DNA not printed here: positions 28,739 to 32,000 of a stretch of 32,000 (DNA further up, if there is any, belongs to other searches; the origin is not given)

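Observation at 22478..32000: Low-GC glycosyltransferase / beta-helix operon of at least 9.5 kb, beginning 11 bp after the dnaA stop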

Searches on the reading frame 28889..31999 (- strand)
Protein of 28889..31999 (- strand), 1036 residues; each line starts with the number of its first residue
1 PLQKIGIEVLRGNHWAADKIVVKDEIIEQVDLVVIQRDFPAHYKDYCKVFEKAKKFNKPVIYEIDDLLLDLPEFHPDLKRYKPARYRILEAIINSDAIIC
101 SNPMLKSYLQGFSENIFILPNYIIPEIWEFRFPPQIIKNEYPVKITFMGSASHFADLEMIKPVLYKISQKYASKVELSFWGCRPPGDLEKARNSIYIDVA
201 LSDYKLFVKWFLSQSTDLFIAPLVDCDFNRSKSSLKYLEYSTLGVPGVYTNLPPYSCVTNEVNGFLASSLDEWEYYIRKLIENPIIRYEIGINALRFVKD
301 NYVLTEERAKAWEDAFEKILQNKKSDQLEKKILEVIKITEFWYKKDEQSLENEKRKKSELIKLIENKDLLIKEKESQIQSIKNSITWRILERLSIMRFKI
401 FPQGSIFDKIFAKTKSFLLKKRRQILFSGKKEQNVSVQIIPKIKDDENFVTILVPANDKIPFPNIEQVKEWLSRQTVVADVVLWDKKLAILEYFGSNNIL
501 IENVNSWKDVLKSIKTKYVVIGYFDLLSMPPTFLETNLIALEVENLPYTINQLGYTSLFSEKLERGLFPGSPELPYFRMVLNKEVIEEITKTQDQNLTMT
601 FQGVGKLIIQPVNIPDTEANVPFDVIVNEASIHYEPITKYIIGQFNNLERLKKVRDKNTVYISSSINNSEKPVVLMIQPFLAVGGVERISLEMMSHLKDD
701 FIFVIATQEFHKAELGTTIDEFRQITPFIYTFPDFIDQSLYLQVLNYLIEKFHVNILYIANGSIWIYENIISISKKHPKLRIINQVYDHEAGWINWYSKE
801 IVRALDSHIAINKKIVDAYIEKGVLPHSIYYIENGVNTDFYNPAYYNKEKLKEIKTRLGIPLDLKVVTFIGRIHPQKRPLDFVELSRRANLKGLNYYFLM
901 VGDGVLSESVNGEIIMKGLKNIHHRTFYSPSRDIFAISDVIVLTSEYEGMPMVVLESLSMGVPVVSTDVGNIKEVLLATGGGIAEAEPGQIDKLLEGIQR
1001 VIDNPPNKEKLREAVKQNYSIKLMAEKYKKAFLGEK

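Call 5: search_protein_families(library=pfam, proteins=[window:28889-31999:-], max_evalue=0.01)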
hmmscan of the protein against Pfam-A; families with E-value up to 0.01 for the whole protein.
window:28889-31999:- (1036 aa): 3 families
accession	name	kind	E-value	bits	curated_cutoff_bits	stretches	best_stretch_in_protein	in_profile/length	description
PF00534.26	Glycos_transf_1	-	2e-27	96.3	26.4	1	853-1017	4-171/172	Glycosyl transferases group 1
PF13692.12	Glyco_trans_1_4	-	9.8e-25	87.9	27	2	865-1004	2-142/142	Glycosyl transferases group 1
PF13439.12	Glyco_transf_4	-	2.1e-07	31.6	28.5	1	683-839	1-169/170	Glycosyltransferase Family 4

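Call 6: search_protein_families(library=ncbifam, proteins=[window:28889-31999:-], max_evalue=0.01)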
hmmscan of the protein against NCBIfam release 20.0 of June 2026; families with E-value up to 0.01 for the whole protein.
window:28889-31999:- (1036 aa): 28 families (the best 25 are shown)
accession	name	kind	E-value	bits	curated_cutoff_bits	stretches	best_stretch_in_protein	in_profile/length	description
NF047684.1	TeichurnBiosyTuaC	equivalog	2.6e-20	72.7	550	1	832-1031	190-385/391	teichuronic acid biosynthesis protein TuaC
TIGR03088.1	stp2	hypoth_equivalog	7.4e-20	71.3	409.05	1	805-1032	137-370/374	TIGR03088 family PEP-CTERM/XrtA system glycosyltransferase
TIGR03999.1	thiol_BshA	equivalog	6e-18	64.9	273.7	1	828-1031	168-369/375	N-acetyl-alpha-D-glucosaminyl L-malate synthase BshA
NF053787.1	GlcN_PG_synth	equivalog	1e-13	50.9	480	1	794-1024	133-348/361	N-acetylglucosaminyl phosphatidylglycerol synthase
NF007396.0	PRK09922.1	equivalog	1.1e-13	50.8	385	1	798-1024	127-348/361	lipopolysaccharide 1,6-galactosyltransferase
NF011726.0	PRK15179.1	equivalog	1.5e-11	43.4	733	1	868-1016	521-671/694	Vi polysaccharide biosynthesis protein TviE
NF012028.0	PRK15484.1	subfamily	1.2e-10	41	618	1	805-1030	139-373/380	lipopolysaccharide N-acetylglucosaminyltransferase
TIGR02149.1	glgA_Coryne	subfamily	3.8e-10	39.5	302.4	1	795-1017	135-372/391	glycogen synthase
NF038295.1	EPS_HpsP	equivalog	7e-10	38.5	550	1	847-1028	190-380/388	hormogonium polysaccharide biosynthesis glycosyltransferase HpsP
NF047881.1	glyco_SdgB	exception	2.2e-09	36.5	800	1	870-1030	327-491/496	serine-aspartate repeat adhesin O-glycosyltransferase SdgB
NF007640.0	PRK10307.1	subfamily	3.1e-09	36.3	276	1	794-1017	161-385/411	WcaI family glycosyltransferase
TIGR03449.1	mycothiol_MshA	equivalog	3.4e-09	36.1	462.5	1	823-1011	184-376/406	D-inositol-3-phosphate glycosyltransferase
TIGR04157.1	glyco_rSAM_CFB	subfamily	7.5e-09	35.1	400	1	799-1029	164-403/406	TIGR04157 family glycosyltransferase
TIGR02095.1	glgA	subfamily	9.5e-09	34.4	328.45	1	826-1032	240-474/477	glycogen/starch synthase, ADP-glucose type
NF041010.1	glycosy_Agl16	equivalog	2.2e-08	33.4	575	1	790-975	119-291/352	glycosylation protein Agl16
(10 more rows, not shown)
